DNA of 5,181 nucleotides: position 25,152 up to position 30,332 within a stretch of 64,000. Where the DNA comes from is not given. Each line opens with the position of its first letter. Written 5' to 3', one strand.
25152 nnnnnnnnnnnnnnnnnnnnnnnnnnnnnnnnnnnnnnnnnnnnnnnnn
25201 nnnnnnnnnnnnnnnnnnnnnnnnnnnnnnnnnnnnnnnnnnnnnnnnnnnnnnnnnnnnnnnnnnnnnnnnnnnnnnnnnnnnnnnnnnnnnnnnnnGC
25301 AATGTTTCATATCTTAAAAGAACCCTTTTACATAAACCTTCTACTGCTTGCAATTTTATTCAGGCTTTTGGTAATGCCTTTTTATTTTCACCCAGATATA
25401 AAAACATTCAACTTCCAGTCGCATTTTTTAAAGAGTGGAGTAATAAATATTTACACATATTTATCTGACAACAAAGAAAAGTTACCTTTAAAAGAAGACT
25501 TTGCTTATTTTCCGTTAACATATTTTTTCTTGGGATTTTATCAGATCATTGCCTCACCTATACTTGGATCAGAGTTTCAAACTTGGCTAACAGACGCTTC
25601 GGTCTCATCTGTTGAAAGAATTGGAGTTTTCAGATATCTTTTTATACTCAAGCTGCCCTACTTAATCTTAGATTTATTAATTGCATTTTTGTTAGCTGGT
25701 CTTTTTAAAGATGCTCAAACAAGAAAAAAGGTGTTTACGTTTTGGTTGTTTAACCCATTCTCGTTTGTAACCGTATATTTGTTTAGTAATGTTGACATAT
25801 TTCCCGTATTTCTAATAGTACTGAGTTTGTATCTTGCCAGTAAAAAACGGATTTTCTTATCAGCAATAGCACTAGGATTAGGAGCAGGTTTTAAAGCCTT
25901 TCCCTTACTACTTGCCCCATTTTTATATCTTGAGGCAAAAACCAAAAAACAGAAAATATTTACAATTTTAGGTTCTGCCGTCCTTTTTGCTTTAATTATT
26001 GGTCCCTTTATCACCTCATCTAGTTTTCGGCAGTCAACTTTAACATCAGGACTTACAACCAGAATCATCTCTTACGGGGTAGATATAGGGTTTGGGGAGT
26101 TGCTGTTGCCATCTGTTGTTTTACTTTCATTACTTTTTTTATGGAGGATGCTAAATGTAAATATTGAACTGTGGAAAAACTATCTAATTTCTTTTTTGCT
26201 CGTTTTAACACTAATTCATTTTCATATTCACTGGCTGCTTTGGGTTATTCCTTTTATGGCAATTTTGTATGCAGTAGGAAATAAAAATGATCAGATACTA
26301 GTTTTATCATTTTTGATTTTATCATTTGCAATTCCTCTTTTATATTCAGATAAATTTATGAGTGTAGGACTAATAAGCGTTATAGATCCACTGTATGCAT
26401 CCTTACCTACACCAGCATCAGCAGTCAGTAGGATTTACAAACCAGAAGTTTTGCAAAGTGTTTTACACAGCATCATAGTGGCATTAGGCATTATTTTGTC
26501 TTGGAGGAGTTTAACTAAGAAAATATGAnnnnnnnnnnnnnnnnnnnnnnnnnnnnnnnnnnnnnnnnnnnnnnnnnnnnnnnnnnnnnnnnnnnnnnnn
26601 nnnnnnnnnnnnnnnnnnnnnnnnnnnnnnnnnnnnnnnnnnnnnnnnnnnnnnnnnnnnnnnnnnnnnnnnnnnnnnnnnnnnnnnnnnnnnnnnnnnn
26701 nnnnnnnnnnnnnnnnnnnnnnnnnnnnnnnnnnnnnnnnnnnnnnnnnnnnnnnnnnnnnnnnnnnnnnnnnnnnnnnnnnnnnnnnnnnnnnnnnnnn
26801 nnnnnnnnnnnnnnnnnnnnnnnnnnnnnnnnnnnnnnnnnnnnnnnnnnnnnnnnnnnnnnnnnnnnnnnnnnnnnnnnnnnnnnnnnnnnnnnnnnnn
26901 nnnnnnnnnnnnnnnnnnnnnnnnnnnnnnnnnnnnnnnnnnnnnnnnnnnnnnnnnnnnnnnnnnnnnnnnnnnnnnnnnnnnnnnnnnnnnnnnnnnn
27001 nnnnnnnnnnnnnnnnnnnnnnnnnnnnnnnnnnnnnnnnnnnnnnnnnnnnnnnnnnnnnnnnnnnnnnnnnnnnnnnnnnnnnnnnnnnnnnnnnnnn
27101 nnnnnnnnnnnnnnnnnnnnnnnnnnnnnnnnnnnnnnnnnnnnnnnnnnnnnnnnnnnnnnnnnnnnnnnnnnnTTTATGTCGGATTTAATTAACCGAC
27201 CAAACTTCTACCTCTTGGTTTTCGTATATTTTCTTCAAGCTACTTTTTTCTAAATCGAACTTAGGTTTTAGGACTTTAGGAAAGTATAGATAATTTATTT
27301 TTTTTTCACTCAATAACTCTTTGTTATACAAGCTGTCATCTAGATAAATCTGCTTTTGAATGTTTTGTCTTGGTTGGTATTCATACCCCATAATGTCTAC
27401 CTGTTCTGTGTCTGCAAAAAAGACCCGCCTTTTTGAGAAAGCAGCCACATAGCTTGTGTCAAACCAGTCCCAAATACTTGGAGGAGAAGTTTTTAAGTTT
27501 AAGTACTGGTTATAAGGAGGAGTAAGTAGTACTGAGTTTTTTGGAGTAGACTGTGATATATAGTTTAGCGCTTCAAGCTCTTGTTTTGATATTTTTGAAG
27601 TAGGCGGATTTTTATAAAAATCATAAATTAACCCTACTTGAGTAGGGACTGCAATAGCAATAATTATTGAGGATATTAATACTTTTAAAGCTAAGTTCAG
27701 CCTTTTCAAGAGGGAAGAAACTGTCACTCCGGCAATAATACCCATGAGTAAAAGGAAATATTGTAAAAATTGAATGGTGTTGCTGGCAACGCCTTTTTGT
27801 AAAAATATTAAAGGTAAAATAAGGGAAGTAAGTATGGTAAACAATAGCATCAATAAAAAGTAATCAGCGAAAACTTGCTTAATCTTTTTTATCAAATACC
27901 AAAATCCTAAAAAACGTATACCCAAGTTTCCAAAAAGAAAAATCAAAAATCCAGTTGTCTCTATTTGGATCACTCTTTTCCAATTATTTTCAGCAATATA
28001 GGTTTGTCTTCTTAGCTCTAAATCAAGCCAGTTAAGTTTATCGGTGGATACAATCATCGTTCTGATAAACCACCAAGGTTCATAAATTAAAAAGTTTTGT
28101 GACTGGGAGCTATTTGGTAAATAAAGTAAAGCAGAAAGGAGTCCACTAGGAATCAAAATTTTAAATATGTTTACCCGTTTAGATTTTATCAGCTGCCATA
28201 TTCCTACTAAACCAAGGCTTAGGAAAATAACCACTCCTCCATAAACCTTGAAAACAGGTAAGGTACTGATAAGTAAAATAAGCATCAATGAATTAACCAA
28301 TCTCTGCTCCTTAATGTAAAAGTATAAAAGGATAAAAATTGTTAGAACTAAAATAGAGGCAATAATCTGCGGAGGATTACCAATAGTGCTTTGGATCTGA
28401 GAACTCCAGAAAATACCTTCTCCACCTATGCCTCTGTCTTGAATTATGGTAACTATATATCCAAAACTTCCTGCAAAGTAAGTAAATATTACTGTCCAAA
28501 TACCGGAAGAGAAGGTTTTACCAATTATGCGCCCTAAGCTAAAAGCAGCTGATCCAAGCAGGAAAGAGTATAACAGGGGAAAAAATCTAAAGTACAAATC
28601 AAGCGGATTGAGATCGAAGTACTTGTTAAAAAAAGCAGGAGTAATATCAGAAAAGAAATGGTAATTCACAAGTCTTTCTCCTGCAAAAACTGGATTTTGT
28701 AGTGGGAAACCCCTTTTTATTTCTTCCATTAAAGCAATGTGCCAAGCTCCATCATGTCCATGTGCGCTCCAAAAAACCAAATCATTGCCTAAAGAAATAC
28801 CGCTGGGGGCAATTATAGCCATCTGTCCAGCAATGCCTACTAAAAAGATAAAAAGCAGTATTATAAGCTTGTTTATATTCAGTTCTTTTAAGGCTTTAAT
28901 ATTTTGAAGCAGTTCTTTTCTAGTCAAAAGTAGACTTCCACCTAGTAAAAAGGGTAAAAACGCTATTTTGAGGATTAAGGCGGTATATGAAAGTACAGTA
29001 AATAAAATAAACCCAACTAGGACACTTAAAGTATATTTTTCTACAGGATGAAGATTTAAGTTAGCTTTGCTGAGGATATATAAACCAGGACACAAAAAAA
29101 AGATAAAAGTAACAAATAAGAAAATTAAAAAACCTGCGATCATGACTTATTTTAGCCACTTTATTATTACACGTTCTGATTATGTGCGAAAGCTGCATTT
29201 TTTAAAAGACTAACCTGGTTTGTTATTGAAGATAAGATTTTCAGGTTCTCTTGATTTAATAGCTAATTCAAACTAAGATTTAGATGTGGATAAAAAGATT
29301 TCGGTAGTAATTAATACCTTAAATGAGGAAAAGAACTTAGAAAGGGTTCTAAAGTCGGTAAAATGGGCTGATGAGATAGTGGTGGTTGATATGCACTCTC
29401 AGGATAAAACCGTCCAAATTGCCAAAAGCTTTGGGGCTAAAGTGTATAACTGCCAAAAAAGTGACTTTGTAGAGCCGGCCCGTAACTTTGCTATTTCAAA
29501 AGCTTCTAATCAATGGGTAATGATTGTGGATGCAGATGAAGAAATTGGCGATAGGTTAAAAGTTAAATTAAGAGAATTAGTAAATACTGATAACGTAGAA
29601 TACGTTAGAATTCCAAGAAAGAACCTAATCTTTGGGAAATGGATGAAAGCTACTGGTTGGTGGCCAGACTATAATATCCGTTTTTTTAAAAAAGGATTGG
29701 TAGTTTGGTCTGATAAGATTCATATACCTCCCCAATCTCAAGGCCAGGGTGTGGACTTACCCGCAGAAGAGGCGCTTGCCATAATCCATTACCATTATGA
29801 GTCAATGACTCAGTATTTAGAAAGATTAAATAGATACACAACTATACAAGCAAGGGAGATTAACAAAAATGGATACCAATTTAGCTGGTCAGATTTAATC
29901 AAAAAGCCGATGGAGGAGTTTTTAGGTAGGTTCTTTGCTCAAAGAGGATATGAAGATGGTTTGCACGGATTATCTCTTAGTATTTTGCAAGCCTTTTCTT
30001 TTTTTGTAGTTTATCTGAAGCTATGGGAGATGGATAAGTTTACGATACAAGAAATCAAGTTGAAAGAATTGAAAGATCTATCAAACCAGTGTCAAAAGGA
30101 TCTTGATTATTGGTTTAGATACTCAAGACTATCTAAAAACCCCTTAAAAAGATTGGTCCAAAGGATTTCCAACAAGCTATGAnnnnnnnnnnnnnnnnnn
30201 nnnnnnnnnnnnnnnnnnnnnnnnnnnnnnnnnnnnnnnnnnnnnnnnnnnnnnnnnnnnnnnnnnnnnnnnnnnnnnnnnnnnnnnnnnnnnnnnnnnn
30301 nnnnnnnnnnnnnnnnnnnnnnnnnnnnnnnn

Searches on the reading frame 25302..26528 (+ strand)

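Call 10: search_protein_families(library=pfam, proteins=[window:25302-26528:+], max_evalue=0.01)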
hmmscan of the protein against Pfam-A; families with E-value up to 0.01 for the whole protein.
window:25302-26528:+ (408 aa): 2 families
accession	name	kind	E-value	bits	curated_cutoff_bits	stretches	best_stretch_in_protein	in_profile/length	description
PF06728.19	PIG-U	-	4.7e-08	33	24.5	1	112-242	77-230/378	GPI transamidase subunit PIG-U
PF09594.16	GT87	-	3.4e-05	24.2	25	1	126-252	33-162/237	Glycosyltransferase family 87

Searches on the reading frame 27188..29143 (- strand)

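Call 10: search_protein_families(library=pfam, proteins=[window:27188-29143:-], max_evalue=0.01)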
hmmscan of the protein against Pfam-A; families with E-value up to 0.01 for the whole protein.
window:27188-29143:- (651 aa): 1 family
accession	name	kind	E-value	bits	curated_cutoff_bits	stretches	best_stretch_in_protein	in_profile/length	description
PF20604.3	DUF6798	-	0.003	17.7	26.9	1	522-563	3-44/61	Domain of unknown function (DUF6798)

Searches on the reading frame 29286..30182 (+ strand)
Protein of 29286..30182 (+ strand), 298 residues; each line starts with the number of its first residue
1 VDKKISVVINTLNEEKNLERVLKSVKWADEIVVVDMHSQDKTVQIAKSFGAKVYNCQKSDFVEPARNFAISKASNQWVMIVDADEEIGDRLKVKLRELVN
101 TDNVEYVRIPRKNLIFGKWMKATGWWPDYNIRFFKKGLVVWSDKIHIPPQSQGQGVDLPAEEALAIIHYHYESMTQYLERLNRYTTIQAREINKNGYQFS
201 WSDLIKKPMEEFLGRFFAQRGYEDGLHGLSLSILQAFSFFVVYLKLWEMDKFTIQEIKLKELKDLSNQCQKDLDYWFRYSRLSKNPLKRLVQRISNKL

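Call 40: search_protein_families(library=pfam, proteins=[window:29286-30182:+], max_evalue=0.001)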
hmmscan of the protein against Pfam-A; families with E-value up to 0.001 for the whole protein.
window:29286-30182:+ (298 aa): 2 families
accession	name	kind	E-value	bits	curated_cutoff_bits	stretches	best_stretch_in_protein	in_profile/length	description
PF00535.33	Glycos_transf_2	-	9.2e-20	71.7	23.3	1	6-147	1-151/168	Glycosyl transferase family 2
PF13704.12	Glyco_tranf_2_4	-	0.00011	23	27.5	1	28-85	19-82/98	Glycosyl transferase family 2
